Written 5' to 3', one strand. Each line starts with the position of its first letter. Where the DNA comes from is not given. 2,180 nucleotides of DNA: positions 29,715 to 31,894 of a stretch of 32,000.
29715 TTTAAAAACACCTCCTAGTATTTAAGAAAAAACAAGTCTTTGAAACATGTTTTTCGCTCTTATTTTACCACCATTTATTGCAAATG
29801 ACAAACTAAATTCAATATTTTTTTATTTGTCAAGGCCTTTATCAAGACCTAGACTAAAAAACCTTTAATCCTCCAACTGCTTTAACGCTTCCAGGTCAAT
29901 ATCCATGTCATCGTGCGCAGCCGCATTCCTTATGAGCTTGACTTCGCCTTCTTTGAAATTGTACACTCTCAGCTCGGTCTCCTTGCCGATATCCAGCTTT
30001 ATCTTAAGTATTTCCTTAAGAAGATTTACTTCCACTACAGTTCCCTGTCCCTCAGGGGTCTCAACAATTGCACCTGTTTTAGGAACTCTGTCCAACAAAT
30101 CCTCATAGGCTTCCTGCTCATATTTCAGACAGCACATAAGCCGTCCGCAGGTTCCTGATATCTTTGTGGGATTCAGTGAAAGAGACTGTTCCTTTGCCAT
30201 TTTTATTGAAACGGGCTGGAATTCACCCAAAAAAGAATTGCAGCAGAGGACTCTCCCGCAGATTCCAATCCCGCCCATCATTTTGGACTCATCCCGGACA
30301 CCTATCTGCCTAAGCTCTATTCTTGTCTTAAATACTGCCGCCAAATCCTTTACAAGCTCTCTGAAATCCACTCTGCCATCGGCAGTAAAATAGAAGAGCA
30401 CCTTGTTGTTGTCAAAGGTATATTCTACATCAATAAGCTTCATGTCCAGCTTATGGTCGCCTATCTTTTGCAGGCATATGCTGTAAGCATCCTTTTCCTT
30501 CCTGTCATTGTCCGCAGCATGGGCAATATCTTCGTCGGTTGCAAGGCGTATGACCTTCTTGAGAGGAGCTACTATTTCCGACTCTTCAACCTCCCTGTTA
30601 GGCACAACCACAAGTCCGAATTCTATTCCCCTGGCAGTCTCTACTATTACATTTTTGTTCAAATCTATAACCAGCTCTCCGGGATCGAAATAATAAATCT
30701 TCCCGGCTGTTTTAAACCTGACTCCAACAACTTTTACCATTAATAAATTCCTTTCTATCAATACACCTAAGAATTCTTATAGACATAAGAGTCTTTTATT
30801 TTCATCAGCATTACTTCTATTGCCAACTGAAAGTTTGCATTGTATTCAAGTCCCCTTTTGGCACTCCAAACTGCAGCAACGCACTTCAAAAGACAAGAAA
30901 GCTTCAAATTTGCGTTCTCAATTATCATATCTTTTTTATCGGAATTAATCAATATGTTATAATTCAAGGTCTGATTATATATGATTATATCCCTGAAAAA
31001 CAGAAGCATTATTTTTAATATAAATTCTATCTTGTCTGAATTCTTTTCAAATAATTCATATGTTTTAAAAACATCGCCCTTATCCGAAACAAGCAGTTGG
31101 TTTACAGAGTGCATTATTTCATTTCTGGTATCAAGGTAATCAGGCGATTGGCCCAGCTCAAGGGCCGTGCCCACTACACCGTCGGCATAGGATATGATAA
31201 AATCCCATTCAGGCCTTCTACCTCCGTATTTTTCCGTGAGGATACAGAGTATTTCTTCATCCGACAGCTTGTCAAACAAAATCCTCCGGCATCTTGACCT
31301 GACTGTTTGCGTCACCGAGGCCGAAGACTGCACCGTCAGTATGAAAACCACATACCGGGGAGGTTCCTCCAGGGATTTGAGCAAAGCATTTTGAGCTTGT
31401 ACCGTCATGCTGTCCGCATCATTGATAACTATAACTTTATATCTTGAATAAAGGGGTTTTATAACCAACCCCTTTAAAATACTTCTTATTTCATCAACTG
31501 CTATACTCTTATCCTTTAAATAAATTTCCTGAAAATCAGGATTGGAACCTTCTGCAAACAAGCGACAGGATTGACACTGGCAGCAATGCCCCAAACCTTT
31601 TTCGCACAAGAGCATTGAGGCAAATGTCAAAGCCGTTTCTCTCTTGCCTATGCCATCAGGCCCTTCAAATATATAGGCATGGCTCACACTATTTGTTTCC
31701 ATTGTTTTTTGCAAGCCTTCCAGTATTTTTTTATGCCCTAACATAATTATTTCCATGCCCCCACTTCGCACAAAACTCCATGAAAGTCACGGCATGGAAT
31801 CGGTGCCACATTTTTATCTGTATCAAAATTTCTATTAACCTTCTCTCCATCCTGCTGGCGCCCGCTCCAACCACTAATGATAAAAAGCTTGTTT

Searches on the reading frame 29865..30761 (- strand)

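Call 8: search_protein_families(library=pfam, proteins=[window:29865-30761:-])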
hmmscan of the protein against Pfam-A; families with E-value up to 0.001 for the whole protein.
window:29865-30761:- (298 aa): 1 family
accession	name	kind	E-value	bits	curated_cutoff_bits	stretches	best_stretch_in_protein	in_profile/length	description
PF04468.17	PSP1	-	2e-38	131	27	1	68-153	1-86/86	PSP1 C-terminal conserved region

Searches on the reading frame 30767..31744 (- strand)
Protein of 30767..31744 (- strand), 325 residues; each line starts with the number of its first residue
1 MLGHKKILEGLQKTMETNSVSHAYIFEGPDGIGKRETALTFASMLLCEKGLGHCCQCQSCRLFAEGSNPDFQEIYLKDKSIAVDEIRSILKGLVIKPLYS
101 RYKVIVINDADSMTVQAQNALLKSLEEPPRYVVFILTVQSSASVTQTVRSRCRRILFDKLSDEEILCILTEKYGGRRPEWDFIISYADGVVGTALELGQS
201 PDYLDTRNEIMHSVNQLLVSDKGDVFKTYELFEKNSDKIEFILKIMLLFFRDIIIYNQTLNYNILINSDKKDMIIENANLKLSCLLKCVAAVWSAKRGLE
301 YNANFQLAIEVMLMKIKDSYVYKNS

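Call 8: search_protein_families(library=pfam, proteins=[window:30767-31744:-])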
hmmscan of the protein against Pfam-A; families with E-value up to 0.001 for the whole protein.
window:30767-31744:- (325 aa): 2 families
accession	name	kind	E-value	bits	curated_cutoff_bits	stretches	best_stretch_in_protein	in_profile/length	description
PF13177.12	DNA_pol3_delta2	-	1.2e-48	165.6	27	1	4-160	2-160/161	DNA polymerase III, delta subunit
PF09115.15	DNApol3-delta_C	-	2e-10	41.6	21.7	1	202-316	2-115/117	DNA polymerase III, delta subunit, C terminal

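Call 39: find_homologous_proteins(query=window:30767-31744:-)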
Query window:30767-31744:- (325 aa): 2119 proteins with E <= 0.001 among 3560 candidates; the best 120 are listed.
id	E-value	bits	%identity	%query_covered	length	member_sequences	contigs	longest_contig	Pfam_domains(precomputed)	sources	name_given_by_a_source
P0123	1.7e-212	722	100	100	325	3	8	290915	PF09115.16,PF13177.13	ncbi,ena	-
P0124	5.4e-200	681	95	100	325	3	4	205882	PF09115.16,PF13177.13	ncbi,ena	-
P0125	2.0e-187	640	88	100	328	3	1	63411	PF09115.16,PF13177.13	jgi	-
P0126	3.1e-161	554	76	99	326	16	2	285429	PF09115.16,PF13177.13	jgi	jgi:DNA polymerase-3 subunit delta'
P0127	2.9e-160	551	74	99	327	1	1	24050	PF09115.16,PF13177.13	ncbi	-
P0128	7.5e-160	549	74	99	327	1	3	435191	PF09115.16,PF13177.13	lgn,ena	-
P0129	5.2e-159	546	73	99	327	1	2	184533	PF09115.16,PF13177.13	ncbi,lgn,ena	-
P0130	5.4e-159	546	74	99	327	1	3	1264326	PF09115.16,PF13177.13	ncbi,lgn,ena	-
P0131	3.5e-158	544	73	99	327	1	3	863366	PF09115.16,PF13177.13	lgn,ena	-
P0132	4.6e-158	543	74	99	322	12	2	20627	PF09115.16,PF13177.13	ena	-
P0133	1.4e-156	538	74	99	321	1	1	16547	PF09115.16,PF13177.13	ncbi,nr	ncbi:MAG: polymerase delta subunit [Eubacterium sp.]|nr:polymerase delta subunit [Eubacterium sp.]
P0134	2.3e-156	538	72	99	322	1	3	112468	PF09115.16,PF13177.13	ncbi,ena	-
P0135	3.2e-155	534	73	99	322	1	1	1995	PF09115.16,PF13177.13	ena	-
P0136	3.2e-155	534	73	99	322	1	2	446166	PF09115.16,PF13177.13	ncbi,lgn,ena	-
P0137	4.1e-154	530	73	99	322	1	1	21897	PF09115.16,PF13177.13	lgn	-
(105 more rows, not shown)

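Call 40: find_encoding_contigs(protein=P0125, flank=10000, max_places=2)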
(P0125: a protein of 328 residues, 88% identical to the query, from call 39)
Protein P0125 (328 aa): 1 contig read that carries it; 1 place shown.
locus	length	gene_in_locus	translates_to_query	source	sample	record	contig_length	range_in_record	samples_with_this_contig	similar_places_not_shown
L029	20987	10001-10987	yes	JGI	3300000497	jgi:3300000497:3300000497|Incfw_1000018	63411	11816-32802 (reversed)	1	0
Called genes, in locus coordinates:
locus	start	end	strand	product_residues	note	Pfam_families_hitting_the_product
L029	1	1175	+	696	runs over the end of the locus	PF03648:Glyco_hydro_67N, PF07488:Glyco_hydro_67M, PF07477:Glyco_hydro_67C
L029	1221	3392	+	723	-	PF00933:Glyco_hydro_3, PF01915:Glyco_hydro_3_C, PF14310:Fn3-like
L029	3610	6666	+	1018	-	PF02837:Glyco_hydro_2_N, PF00703:Glyco_hydro_2, PF02836:Glyco_hydro_2_C, PF16353:LacZ_4, PF02929:Bgal_small_N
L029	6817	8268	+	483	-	PF01276:OKR_DC_1, PF00155:Aminotran_1_2, PF01212:Beta_elim_lyase (weak), PF03711:OKR_DC_1_C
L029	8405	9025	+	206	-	PF13521:AAA_28, PF02223:Thymidylate_kin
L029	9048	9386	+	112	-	PF06153:CdAMP_rec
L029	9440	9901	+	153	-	PF03885:DUF327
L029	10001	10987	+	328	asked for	PF13177:DNA_pol3_delta2, PF09115:DNApol3-delta_C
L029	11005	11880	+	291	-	PF04468:PSP1, PF28472:PSP1_3rd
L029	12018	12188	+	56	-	PF00037:Fer4 (weak), PF13237:Fer4_10 (weak), PF14697:Fer4_21, PF12838:Fer4_7, PF13187:Fer4_9, PF12797:Fer4_2 (weak), PF12837:Fer4_6 (weak), PF00037:Fer4, +7 more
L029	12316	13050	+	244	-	PF05175:MTS, PF01135:PCMT (weak), PF02384:N6_Mtase (weak), PF02475:TRM5-TYW2_MTfase (weak), PF06325:PrmA, PF13847:Methyltransf_31, PF08241:Methyltransf_11, PF13649:Methyltransf_25, +1 more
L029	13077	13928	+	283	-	PF00590:TP_methylase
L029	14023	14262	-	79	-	PF04014:MazE_antitoxin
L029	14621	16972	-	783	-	PF02743:dCache_1 (weak), PF12833:HTH_18, PF00165:HTH_AraC (weak)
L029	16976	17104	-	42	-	-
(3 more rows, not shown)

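Call 41: find_encoding_contigs(protein=P0126, flank=10000, max_places=2)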
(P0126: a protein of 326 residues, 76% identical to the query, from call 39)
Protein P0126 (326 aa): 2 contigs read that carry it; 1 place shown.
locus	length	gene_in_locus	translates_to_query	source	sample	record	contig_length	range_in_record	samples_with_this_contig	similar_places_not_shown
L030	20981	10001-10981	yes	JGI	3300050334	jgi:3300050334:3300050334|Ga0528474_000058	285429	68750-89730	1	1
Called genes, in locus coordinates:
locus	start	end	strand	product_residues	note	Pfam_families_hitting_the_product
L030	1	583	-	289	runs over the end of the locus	PF08448:PAS_4, PF00196:GerE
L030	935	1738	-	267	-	PF12833:HTH_18, PF00165:HTH_AraC (weak)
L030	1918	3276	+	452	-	PF01408:GFO_IDH_MocA, PF22725:GFO_IDH_MocA_C3, PF02894:GFO_IDH_MocA_C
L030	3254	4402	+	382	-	PF22725:GFO_IDH_MocA_C3, PF02894:GFO_IDH_MocA_C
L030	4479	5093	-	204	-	PF00440:TetR_N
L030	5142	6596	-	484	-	PF00890:FAD_binding_2 (faint), PF01266:DAO (faint), PF01593:Amino_oxidase, PF13450:NAD_binding_8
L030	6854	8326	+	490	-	PF01276:OKR_DC_1, PF00155:Aminotran_1_2 (weak), PF01041:DegT_DnrJ_EryC1 (weak), PF00266:Aminotran_5 (weak), PF01212:Beta_elim_lyase (weak), PF01053:Cys_Met_Meta_PP (weak), PF03711:OKR_DC_1_C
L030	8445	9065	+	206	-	PF13521:AAA_28 (weak), PF02223:Thymidylate_kin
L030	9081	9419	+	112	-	PF06153:CdAMP_rec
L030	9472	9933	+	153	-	PF03885:DUF327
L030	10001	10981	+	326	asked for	PF13177:DNA_pol3_delta2, PF09115:DNApol3-delta_C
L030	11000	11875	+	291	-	PF04468:PSP1, PF28472:PSP1_3rd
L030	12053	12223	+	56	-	PF00037:Fer4 (weak), PF12797:Fer4_2 (weak), PF13237:Fer4_10 (weak), PF14697:Fer4_21, PF12838:Fer4_7, PF13187:Fer4_9, PF12797:Fer4_2 (weak), PF00037:Fer4, +8 more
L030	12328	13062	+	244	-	PF01135:PCMT, PF02384:N6_Mtase (weak), PF05175:MTS, PF02475:TRM5-TYW2_MTfase, PF06325:PrmA (weak), PF12847:Methyltransf_18 (weak), PF13847:Methyltransf_31, PF13649:Methyltransf_25, +1 more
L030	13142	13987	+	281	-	PF00590:TP_methylase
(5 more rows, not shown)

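Call 42: find_encoding_contigs(protein=P0124, flank=10000, max_places=2)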
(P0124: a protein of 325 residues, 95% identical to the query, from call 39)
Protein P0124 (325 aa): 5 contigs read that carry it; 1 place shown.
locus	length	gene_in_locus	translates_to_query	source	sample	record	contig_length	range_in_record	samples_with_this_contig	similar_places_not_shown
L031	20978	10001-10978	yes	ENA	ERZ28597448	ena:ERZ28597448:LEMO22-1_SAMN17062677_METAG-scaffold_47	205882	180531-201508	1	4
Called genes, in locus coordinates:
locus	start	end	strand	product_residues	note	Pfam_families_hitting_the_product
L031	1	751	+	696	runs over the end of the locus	PF03648:Glyco_hydro_67N, PF07488:Glyco_hydro_67M, PF07477:Glyco_hydro_67C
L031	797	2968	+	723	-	PF00933:Glyco_hydro_3, PF01915:Glyco_hydro_3_C, PF14310:Fn3-like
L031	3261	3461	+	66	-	-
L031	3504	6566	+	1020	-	PF02837:Glyco_hydro_2_N, PF00703:Glyco_hydro_2, PF02836:Glyco_hydro_2_C, PF16353:LacZ_4, PF02929:Bgal_small_N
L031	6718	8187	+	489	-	PF01276:OKR_DC_1, PF00155:Aminotran_1_2 (weak), PF01212:Beta_elim_lyase (weak), PF01041:DegT_DnrJ_EryC1 (weak), PF03711:OKR_DC_1_C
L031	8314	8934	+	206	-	PF13521:AAA_28, PF02223:Thymidylate_kin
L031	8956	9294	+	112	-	PF06153:CdAMP_rec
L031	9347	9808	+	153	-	PF03885:DUF327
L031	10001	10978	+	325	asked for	PF13177:DNA_pol3_delta2, PF09115:DNApol3-delta_C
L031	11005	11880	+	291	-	PF04468:PSP1, PF28472:PSP1_3rd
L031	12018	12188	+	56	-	PF00037:Fer4 (weak), PF13237:Fer4_10 (weak), PF14697:Fer4_21, PF12838:Fer4_7, PF13187:Fer4_9, PF12797:Fer4_2 (weak), PF12837:Fer4_6 (weak), PF00037:Fer4, +7 more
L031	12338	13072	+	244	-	PF02384:N6_Mtase (weak), PF02475:TRM5-TYW2_MTfase, PF05175:MTS, PF06325:PrmA, PF12847:Methyltransf_18, PF13847:Methyltransf_31, PF08241:Methyltransf_11, PF13649:Methyltransf_25, +2 more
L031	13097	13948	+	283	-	PF00590:TP_methylase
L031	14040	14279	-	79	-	PF04014:MazE_antitoxin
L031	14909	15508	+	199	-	PF07670:Gate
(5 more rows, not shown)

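Call 49: find_encoding_contigs(protein=P0123, flank=10000, max_places=2)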
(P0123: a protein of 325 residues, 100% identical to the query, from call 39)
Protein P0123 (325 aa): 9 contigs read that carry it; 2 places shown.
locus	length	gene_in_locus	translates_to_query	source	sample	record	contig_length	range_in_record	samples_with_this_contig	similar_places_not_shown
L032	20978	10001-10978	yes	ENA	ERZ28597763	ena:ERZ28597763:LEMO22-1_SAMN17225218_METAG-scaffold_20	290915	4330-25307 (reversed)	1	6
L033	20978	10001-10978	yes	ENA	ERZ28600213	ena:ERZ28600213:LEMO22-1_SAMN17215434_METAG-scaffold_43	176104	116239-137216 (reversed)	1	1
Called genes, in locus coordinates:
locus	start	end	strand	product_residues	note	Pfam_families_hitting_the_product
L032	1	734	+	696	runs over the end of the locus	PF03648:Glyco_hydro_67N, PF07488:Glyco_hydro_67M, PF07477:Glyco_hydro_67C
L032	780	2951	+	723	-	PF00933:Glyco_hydro_3, PF01915:Glyco_hydro_3_C, PF14310:Fn3-like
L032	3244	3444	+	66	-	-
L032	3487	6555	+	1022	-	PF02837:Glyco_hydro_2_N, PF00703:Glyco_hydro_2, PF02836:Glyco_hydro_2_C, PF16353:LacZ_4, PF02929:Bgal_small_N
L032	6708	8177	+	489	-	PF01276:OKR_DC_1, PF00155:Aminotran_1_2 (weak), PF01212:Beta_elim_lyase (weak), PF01041:DegT_DnrJ_EryC1 (faint), PF03711:OKR_DC_1_C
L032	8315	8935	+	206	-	PF13521:AAA_28, PF02223:Thymidylate_kin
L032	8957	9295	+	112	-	PF06153:CdAMP_rec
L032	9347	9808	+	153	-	PF03885:DUF327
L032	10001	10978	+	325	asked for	PF13177:DNA_pol3_delta2, PF09115:DNApol3-delta_C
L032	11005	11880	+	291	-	PF04468:PSP1, PF28472:PSP1_3rd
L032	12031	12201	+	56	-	PF00037:Fer4 (weak), PF13237:Fer4_10 (weak), PF14697:Fer4_21, PF12838:Fer4_7, PF13187:Fer4_9, PF12797:Fer4_2 (weak), PF12837:Fer4_6 (weak), PF00037:Fer4, +7 more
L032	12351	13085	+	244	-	PF02384:N6_Mtase (weak), PF02475:TRM5-TYW2_MTfase, PF05175:MTS, PF06325:PrmA, PF12847:Methyltransf_18, PF13847:Methyltransf_31, PF08241:Methyltransf_11, PF13649:Methyltransf_25, +2 more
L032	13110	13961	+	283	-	PF00590:TP_methylase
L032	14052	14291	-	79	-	PF04014:MazE_antitoxin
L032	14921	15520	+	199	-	PF07670:Gate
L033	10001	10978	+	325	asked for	PF13177:DNA_pol3_delta2, PF09115:DNApol3-delta_C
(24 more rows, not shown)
